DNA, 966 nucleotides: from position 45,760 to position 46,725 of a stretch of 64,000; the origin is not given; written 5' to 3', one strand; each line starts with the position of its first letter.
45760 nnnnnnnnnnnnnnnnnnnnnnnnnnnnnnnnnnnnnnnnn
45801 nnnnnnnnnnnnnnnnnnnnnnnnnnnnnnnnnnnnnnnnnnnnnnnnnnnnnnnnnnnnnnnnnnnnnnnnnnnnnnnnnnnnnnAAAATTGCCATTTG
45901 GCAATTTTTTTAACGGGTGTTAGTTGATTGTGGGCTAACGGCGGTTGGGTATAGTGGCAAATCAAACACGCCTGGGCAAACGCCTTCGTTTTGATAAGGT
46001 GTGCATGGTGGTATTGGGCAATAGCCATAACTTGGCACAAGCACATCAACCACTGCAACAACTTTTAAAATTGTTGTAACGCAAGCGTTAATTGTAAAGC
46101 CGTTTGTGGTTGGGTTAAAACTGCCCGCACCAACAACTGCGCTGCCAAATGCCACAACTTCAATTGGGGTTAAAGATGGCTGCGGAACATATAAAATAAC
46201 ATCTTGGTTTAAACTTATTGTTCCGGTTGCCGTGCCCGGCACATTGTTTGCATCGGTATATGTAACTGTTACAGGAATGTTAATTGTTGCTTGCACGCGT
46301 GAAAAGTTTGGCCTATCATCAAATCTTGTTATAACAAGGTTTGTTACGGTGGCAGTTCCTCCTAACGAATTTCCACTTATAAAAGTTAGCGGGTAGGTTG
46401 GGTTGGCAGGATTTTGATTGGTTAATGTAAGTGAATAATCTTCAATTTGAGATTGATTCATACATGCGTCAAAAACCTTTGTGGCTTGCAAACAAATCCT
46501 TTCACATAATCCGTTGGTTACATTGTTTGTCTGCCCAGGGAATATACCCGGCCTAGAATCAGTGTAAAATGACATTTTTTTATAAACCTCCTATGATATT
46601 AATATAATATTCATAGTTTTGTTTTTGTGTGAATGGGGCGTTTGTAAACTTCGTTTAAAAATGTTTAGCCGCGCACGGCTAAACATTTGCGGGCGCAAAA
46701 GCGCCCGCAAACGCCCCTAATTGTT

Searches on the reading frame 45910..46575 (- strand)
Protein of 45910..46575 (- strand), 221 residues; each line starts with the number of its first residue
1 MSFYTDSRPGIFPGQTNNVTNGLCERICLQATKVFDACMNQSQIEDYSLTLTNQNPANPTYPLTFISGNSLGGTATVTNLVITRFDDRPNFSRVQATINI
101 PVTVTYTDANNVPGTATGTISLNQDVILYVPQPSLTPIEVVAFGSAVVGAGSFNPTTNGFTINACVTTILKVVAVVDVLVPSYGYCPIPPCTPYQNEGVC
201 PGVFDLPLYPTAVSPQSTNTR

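Call 12: search_protein_families(library=pfam, proteins=[window:45910-46575:-], max_evalue=0.01)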
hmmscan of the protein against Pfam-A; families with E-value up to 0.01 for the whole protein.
window:45910-46575:- (221 aa): 0 families

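Call 13: search_protein_families(library=ncbifam, proteins=[window:45910-46575:-], max_evalue=0.01)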
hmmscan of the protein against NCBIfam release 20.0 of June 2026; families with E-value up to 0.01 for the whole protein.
window:45910-46575:- (221 aa): 1 family
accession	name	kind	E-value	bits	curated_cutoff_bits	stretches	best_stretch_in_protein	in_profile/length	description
NF052457.1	spore_BMQ0737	equivalog_domain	0.0082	16.3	71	0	27-179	1-164/199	BMQ_0737 family morphogenetic spore coat protein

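Call 14: find_encoding_contigs(protein=window:45910-46572:-, flank=3000, max_places=10)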
Protein window:45910-46572:- (220 aa): no gene with exactly this product is on record in the collection.

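Call 16: find_encoding_contigs(protein=window:45913-46575:-, flank=4000, max_places=10)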
Protein window:45913-46575:- (221 aa): 3 contigs read that carry it; 3 places shown.
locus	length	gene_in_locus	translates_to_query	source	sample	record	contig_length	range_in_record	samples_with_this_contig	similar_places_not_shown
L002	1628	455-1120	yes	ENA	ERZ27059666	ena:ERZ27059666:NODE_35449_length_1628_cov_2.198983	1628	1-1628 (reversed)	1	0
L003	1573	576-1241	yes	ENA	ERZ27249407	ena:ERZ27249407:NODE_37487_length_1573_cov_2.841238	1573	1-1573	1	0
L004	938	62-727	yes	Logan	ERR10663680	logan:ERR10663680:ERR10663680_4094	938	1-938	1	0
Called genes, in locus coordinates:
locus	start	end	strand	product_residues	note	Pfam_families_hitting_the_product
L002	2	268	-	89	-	?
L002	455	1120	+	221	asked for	-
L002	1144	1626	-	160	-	?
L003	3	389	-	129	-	?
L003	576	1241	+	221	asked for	-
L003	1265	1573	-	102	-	?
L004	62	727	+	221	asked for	-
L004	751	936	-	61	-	?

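Call 19: find_homologous_proteins(query=window:45913-46575:-)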
Query window:45913-46575:- (221 aa): 3272 proteins with E <= 0.001 among 3671 candidates; the best 120 are listed.
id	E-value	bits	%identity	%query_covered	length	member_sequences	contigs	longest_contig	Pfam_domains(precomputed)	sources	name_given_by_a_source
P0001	2.9e-140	483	100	100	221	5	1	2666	-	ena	-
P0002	3.5e-124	431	87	100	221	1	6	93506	-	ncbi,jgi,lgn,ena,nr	ncbi:MAG: hypothetical protein E7374_03450 [Clostridiales bacterium]|nr:hypothetical protein [Clostr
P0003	1.4e-121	422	85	100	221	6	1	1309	-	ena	-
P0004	1.7e-121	422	84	100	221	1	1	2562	-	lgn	-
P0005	2.9e-121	421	84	100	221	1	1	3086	-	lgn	-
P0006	4.4e-121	421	86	100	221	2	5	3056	-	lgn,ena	-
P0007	2.1e-120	418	83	100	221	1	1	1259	-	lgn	-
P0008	2.2e-120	418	84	100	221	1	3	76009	-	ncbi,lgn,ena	-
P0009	2.8e-120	418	83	100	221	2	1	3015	-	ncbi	-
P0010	4.7e-120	417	84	100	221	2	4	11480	-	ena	-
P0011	6.2e-120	417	84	100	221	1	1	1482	-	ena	-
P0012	3.7e-119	414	84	100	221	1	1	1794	-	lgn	-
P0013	3.8e-119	414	83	100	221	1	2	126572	-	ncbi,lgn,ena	-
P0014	2.5e-118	412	82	100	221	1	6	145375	-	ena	-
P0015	2.6e-118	411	82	100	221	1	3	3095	-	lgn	-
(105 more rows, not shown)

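Call 20: find_encoding_contigs(protein=P0002, flank=3000, max_places=3)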
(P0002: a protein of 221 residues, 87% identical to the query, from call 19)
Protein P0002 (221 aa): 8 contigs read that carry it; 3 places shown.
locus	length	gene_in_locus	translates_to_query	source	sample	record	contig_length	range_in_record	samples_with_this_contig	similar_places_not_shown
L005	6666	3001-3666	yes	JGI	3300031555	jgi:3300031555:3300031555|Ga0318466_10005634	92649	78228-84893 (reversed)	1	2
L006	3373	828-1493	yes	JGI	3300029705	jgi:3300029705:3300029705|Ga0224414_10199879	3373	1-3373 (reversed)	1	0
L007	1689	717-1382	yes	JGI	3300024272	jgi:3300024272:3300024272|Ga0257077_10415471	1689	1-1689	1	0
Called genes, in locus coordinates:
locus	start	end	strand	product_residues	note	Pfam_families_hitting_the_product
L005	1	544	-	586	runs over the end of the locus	PF03717:PBP_dimer, PF00905:Transpeptidase, PF03793:PASTA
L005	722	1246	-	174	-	-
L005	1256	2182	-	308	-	PF01795:Methyltransf_5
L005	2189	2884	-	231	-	PF00149:Metallophos, PF12850:Metallophos_2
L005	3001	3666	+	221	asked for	-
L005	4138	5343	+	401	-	-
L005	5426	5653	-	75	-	PF13083:KH_KhpA-B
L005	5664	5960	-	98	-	PF00886:Ribosomal_S16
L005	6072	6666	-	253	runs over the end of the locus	PF09997:DUF2238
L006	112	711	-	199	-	PF00149:Metallophos, PF12850:Metallophos_2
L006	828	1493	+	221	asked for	-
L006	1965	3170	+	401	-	-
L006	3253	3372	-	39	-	?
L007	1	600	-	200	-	?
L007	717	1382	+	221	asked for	-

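Call 21: find_encoding_contigs(protein=P0008, flank=3000, max_places=3)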
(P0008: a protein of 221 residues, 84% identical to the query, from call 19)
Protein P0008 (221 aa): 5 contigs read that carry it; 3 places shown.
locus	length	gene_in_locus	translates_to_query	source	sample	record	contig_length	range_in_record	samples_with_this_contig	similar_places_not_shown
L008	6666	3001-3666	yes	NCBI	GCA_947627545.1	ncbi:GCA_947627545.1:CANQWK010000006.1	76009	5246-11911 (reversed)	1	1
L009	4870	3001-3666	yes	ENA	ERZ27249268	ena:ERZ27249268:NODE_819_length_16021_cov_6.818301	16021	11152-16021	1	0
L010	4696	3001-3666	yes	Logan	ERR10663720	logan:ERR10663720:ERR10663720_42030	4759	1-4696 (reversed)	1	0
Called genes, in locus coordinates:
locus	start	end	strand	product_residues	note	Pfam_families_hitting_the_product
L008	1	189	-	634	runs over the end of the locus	PF03717:PBP_dimer, PF00905:Transpeptidase, PF03793:PASTA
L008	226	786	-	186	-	-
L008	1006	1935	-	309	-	PF01795:Methyltransf_5, PF13847:Methyltransf_31 (faint)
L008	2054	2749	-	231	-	PF00149:Metallophos, PF12850:Metallophos_2 (weak)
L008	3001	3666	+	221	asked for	-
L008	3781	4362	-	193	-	PF03193:RsgA_GTPase (weak), PF00009:GTP_EFTU (faint), PF01926:MMR_HSR1, PF02421:FeoB_N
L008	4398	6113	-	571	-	PF13306:LRR_5 (faint)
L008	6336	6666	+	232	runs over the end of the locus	-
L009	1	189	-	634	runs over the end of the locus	PF03717:PBP_dimer, PF00905:Transpeptidase, PF03793:PASTA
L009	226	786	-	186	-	-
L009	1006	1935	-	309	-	PF01795:Methyltransf_5, PF13847:Methyltransf_31 (faint)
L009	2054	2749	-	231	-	PF00149:Metallophos, PF12850:Metallophos_2 (weak)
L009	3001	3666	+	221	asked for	-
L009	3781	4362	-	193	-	PF03193:RsgA_GTPase (weak), PF00009:GTP_EFTU (faint), PF01926:MMR_HSR1, PF02421:FeoB_N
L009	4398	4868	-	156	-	?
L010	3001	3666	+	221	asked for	-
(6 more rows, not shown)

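Call 22: find_encoding_contigs(protein=P0013, flank=3000, max_places=3)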
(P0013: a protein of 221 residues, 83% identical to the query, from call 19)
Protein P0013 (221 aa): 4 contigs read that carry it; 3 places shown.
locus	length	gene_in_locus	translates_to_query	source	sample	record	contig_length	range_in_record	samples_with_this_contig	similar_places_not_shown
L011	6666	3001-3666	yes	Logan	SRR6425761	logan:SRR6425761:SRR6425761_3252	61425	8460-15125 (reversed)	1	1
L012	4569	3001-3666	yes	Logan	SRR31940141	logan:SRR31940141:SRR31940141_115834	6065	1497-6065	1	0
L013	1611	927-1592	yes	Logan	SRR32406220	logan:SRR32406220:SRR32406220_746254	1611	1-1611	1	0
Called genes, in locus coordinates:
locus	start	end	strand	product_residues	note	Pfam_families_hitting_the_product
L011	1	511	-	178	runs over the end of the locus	-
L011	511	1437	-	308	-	PF01795:Methyltransf_5, PF13847:Methyltransf_31 (faint)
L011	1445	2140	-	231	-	PF00149:Metallophos, PF12850:Metallophos_2 (weak)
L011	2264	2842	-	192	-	PF18927:CrtO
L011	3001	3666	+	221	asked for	-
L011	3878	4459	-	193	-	PF03193:RsgA_GTPase (weak), PF00009:GTP_EFTU (faint), PF00735:Septin (faint), PF01926:MMR_HSR1, PF02421:FeoB_N, PF09439:SRPRB (faint), PF00350:Dynamin_N (faint), PF03193:RsgA_GTPase (weak)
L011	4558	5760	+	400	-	PF00817:IMS, PF21999:IMS_HHH_1 (weak), PF11799:IMS_C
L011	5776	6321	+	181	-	PF01464:SLT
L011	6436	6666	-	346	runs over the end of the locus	-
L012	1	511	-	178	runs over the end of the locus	-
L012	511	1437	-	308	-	PF01795:Methyltransf_5, PF13847:Methyltransf_31 (faint)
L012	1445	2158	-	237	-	PF00149:Metallophos, PF12850:Metallophos_2 (weak)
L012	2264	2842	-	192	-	PF18927:CrtO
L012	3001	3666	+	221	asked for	-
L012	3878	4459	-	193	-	PF03193:RsgA_GTPase (weak), PF00009:GTP_EFTU (faint), PF00735:Septin (faint), PF01926:MMR_HSR1, PF02421:FeoB_N, PF09439:SRPRB (faint), PF00350:Dynamin_N (faint), PF03193:RsgA_GTPase (weak)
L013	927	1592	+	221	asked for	-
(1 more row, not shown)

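Call 31: list_cluster_members(proteins=[P0001])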
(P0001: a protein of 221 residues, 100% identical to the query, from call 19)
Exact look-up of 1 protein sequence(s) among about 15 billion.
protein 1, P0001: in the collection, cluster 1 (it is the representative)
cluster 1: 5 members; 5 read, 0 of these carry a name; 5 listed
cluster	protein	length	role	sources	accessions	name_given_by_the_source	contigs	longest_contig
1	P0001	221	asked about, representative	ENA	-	-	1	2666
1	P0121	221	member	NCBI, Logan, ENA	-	-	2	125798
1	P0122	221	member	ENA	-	-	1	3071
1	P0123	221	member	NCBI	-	-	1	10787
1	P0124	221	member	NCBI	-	-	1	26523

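Call 33: find_encoding_contigs(protein=P0122, flank=3000, max_places=3)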
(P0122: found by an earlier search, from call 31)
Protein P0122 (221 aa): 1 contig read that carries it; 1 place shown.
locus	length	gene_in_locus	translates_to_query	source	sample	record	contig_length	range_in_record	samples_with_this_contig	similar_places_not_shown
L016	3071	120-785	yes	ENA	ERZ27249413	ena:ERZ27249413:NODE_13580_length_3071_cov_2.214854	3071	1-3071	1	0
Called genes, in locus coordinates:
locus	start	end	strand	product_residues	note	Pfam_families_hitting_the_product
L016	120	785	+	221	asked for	-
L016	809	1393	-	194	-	PF03193:RsgA_GTPase (faint), PF00009:GTP_EFTU (faint), PF01926:MMR_HSR1, PF02421:FeoB_N, PF00350:Dynamin_N (faint)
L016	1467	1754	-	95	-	-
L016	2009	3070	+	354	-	?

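Call 34: find_encoding_contigs(protein=P0124, flank=3000, max_places=3)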
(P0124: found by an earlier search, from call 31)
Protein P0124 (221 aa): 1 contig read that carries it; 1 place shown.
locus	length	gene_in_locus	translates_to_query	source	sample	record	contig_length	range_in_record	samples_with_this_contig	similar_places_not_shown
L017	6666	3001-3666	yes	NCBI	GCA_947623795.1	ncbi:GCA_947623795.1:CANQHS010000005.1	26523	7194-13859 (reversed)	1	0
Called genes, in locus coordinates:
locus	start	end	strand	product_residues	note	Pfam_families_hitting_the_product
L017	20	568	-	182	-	-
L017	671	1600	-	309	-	PF01795:Methyltransf_5, PF13847:Methyltransf_31 (faint)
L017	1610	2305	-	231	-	PF00149:Metallophos, PF12850:Metallophos_2 (faint)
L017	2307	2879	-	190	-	PF18927:CrtO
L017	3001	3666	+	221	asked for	-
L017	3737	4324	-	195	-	PF03193:RsgA_GTPase (faint), PF00009:GTP_EFTU (faint), PF01926:MMR_HSR1, PF02421:FeoB_N, PF00350:Dynamin_N (faint)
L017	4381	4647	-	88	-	-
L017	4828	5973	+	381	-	PF00817:IMS, PF21999:IMS_HHH_1 (faint), PF11799:IMS_C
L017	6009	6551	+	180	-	PF01464:SLT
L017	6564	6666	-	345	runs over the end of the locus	-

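Call 35: find_encoding_contigs(protein=P0123, flank=3000, max_places=3)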
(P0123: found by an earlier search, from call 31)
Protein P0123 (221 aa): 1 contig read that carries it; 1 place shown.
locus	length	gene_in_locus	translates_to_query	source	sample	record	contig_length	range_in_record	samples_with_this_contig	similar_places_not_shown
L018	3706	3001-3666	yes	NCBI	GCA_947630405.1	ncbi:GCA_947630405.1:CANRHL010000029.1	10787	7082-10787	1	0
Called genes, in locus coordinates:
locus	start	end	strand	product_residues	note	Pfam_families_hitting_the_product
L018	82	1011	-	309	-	PF01795:Methyltransf_5, PF13847:Methyltransf_31 (faint)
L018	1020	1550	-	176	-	PF13302:Acetyltransf_3, PF13420:Acetyltransf_4, PF00583:Acetyltransf_1, PF13673:Acetyltransf_10 (weak), PF13508:Acetyltransf_7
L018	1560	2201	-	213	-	PF00149:Metallophos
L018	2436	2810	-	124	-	PF18927:CrtO (weak)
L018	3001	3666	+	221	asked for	-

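Call 39: find_related_loci(query=window:45913-46575:-, collection=genome_contigs, flank=10000)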
Query window:45913-46575:- (221 aa) in genome_contigs; peptide patterns used: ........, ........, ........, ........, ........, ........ (x = any residue, [..] = any of these).
168 stretches matched a pattern; 90 encode a relative of the query (tblastn E <= 1e-3); the best 80 are kept; 80 distinct loci.
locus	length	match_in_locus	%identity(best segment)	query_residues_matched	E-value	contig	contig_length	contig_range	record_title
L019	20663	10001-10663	96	1-221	3e-139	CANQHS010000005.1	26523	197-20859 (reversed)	MAG: uncultured Clostridia bacterium isolate Lapin-027__bin86 genome assembly, contig: Lapin-027__NODE_1518_length_26523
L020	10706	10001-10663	95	1-221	4e-138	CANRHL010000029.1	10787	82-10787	MAG: uncultured Clostridia bacterium isolate Lapin-030__bin21 genome assembly, contig: Lapin-030__NODE_8050_length_10787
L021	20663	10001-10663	85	1-221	3e-123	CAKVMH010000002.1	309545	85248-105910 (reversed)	MAG: uncultured Clostridia bacterium isolate REFINED_METABAT215_TOP10_CONTIGS_1500_ASSEMBLY_K77_MERGED__Hadza_MoBio_hadz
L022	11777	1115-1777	84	1-221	2e-122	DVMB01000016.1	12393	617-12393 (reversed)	MAG TPA_asm: Candidatus Onthoplasma faecigallinarum isolate 5992 CHK70__C92902_L12393_ERR2241760, whole genome shotgun s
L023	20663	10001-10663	84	1-221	3e-122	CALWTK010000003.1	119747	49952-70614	MAG: uncultured Clostridia bacterium isolate BRZ_BV__bin49 genome assembly, contig: BRZ_BV__NODE_187_length_119747_cov_7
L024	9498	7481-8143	83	1-221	5e-121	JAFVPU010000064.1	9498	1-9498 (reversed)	MAG: Clostridia bacterium isolate RGIG5284 Sheep_Colon-2__c278176, whole genome shotgun sequence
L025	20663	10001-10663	82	1-221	5e-121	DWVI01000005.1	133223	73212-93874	MAG TPA_asm: Candidatus Onthoplasma faecipullorum isolate CHK191-42317 CHK191__C177911_L133223_SAMEA5754835, whole genom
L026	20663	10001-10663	87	1-221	1e-120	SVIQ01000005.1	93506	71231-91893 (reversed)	MAG: Clostridiales bacterium isolate SIG413 NODE_5760_length_93506_cov_2.825871, whole genome shotgun sequence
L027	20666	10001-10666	84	1-221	3e-120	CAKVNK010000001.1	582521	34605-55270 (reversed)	MAG: uncultured Clostridia bacterium isolate REFINED_METABAT215_TOP10_CONTIGS_1500_ASSEMBLY_K77_MERGED__Hadza_MoBio_hadz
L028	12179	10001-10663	81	1-221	2e-120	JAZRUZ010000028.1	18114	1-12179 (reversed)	MAG: Candidatus Onthoplasma sp. isolate T1900044954_TA20190008.MAGScoT_cleanbin_000084 SGB_3792_k141_60692, whole genome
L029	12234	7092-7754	82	1-221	2e-120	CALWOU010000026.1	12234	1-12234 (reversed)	MAG: uncultured Clostridia bacterium isolate BRZ_MB__bin116 genome assembly, contig: BRZ_MB__NODE_7245_length_12234_cov_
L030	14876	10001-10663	81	1-221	6e-120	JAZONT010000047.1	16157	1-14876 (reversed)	MAG: Candidatus Onthoplasma sp. isolate T1900045635_YK20190329.MAGScoT_cleanbin_000055 SGB_8091_k141_346238, whole genom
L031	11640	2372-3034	86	1-221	1e-119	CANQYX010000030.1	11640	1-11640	MAG: uncultured Clostridia bacterium isolate Lapin-018__bin38 genome assembly, contig: Lapin-018__NODE_5351_length_11640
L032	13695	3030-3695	85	1-221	6e-120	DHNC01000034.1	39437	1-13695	MAG TPA_asm: Christensenella sp. UBA4626 UBA4626_contig_2977, whole genome shotgun sequence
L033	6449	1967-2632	84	1-221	2e-119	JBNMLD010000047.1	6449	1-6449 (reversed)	MAG: Candidatus Onthoplasma sp. isolate CM_BacOnt1327.26 k141_29103_length_6449_cov_18.0000, whole genome shotgun sequen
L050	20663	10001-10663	81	1-221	3e-113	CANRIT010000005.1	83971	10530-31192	MAG: uncultured Clostridia bacterium isolate Lapin-024__bin88 genome assembly, contig: Lapin-024__NODE_300_length_83971_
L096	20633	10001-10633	56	1-212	6e-65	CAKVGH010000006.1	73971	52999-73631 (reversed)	MAG: uncultured Clostridia bacterium isolate REFINED_METABAT215_TOP10_CONTIGS_1500_ASSEMBLY_K77_MERGED__Hadza_MoBio_hadz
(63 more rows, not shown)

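Call 54: find_related_loci(query=window:45913-46575:-, collection=metagenome_contigs, flank=10000)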
Query window:45913-46575:- (221 aa) in metagenome_contigs; peptide patterns used: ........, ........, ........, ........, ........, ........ (x = any residue, [..] = any of these).
113 stretches matched a pattern; 11 encode a relative of the query (tblastn E <= 1e-3); 11 distinct loci.
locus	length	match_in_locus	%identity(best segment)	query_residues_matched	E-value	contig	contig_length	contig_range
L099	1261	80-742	82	1-221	3e-133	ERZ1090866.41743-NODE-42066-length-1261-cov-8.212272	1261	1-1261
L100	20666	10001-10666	84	1-221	1e-121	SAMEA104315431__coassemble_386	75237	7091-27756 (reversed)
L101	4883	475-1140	84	1-221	2e-121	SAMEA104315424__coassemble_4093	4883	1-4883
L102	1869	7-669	83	1-221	2e-124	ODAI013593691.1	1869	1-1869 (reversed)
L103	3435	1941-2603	83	1-221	3e-119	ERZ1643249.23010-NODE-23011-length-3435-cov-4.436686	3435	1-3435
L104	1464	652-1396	81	1-221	1e-122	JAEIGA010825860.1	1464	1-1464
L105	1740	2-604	57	18-219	7e-82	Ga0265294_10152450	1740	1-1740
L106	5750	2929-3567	52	1-212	8e-68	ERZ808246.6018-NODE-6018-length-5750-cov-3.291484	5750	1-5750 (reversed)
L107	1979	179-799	50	4-211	2e-65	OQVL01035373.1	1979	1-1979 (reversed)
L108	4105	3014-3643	48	1-211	3e-62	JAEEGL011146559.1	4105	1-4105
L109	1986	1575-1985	50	1-134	7e-41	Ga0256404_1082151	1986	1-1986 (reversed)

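Call 67: search_protein_families(library=pfam, proteins=[L096:14167-15069:+, L096:15084-15419:+, L096:15924-16268:-, L096:15948-16379:+, L096:16637-18166:+, L050:3726-5180:-, L050:5445-7346:-], max_evalue=0.001)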
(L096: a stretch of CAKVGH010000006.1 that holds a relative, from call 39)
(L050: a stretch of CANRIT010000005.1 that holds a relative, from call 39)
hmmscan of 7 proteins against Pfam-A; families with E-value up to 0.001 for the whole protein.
L096:14167-15069:+ (301 aa): 4 families
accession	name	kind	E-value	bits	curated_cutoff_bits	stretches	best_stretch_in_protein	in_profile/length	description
PF01926.29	MMR_HSR1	-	3.2e-17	63.1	21.9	1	121-185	1-67/113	50S ribosome-binding GTPase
PF02421.24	FeoB_N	-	3.3e-08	33.7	27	1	121-174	2-57/156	Ferrous iron transport protein B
PF03193.22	RsgA_GTPase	-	3.1e-05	24.3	30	0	52-173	55-167/174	RsgA GTPase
PF00009.33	GTP_EFTU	-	0.00016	21.8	26.5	0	7-73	77-144/188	Elongation factor Tu GTP binding domain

L096:15084-15419:+ (112 aa): 2 families
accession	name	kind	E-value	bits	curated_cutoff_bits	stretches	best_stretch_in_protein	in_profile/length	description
PF02021.23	UPF0102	-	2e-27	95.8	23.6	1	10-100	1-80/80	Uncharacterised protein family UPF0102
PF08378.17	NERD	-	2.2e-06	28.6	22.1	1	7-64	2-65/111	Nuclease-related domain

L096:15924-16268:- (115 aa): 0 families

L096:15948-16379:+ (144 aa): 1 family
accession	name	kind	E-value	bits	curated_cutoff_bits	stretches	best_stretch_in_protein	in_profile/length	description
PF01245.26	Ribosomal_L19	-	1.9e-50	169.9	22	1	33-142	1-110/111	Ribosomal protein L19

L096:16637-18166:+ (510 aa): 9 families
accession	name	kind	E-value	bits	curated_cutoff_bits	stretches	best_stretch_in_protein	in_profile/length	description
PF01078.27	Mg_chelatase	-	3.2e-94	314.6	20.3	1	193-398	1-205/207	Magnesium chelatase, subunit ChlI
PF13541.12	ChlI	-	2.2e-47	160.3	27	1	20-142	1-121/121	Subunit ChlI of Mg-chelatase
PF13335.12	Mg_chelatase_C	-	2.5e-34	118.2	26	1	406-502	1-94/94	Magnesium chelatase, subunit ChlI C-terminal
PF07728.20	AAA_5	-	1.5e-10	41.6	22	1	216-356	1-126/139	AAA domain (dynein-related subfamily)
PF00158.32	Sigma54_activat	-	6.2e-08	33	20.2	1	286-350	80-142/168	Sigma-54 interaction domain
PF00493.29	MCM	-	6.3e-08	32.4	23.3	1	289-358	111-179/224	MCM P-loop domain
PF05362.19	Lon_C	-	1e-05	25.7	21.1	1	40-164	69-199/205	Lon protease (S16) C-terminal proteolytic domain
PF05496.18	RuvB_N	-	0.00023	21.4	27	0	296-330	81-115/159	Holliday junction DNA helicase RuvB P-loop domain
PF20030.5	bpMoxR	-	0.00045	19.8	27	0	204-246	21-63/205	MoxR domain in the MoxR-vWA-beta-propeller ternary systems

L050:3726-5180:- (484 aa): 3 families
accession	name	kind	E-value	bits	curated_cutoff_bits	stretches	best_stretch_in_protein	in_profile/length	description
PF08245.18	Mur_ligase_M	-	1.1e-47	163.1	24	1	105-301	1-199/200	Mur ligase middle domain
PF02875.26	Mur_ligase_C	-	1.2e-32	113.8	28.4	1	325-450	1-127/127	Mur ligase, glutamate ligase domain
PF01225.30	Mur_ligase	-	0.00053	20.7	21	0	22-72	2-57/95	Mur ligase family, catalytic domain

L050:5445-7346:- (634 aa): 4 families
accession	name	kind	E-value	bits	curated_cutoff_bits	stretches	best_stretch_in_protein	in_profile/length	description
PF00905.27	Transpeptidase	-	3.7e-63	213.9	22.1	1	250-557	4-299/299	Penicillin binding protein transpeptidase domain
PF03717.20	PBP_dimer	-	5.4e-20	73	24.4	1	61-205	3-178/180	Penicillin-binding Protein dimerisation domain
PF03793.24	PASTA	-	6.7e-10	39.2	23.2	1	579-633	1-62/64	PASTA domain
PF21922.1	PBP_dimer_2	-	0.00037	21.1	27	0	151-195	24-67/83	Penicillin binding protein A dimerisation domain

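Call 73: search_solved_structures(query=window:45913-46575:-, max_evalue=1)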
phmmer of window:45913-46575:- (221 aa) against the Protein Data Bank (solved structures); distinct sequences matched with E-value up to 1: 1.
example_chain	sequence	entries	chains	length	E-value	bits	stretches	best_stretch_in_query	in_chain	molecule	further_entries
3rwx_A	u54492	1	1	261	0.75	12.7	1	73-143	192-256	Hypothetical bacterial outer membrane protein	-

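Call 74: search_protein_families(library=phrogs, proteins=[window:45913-46575:-], max_evalue=0.01)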
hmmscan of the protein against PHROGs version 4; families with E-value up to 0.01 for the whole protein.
window:45913-46575:- (221 aa): 0 families

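Call 80: find_encoding_contigs(protein=P0001, flank=3000, max_places=5)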
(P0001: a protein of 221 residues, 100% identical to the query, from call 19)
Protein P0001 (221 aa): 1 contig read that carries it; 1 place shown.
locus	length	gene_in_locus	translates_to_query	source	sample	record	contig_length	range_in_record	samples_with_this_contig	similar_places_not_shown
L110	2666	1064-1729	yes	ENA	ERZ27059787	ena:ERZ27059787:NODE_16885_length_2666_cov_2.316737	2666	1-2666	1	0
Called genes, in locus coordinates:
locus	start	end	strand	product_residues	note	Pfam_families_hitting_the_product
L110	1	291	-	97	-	?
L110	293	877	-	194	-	PF18927:CrtO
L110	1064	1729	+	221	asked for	-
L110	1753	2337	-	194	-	PF03193:RsgA_GTPase (faint), PF00009:GTP_EFTU (faint), PF01926:MMR_HSR1, PF02421:FeoB_N, PF00350:Dynamin_N (faint)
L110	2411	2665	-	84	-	?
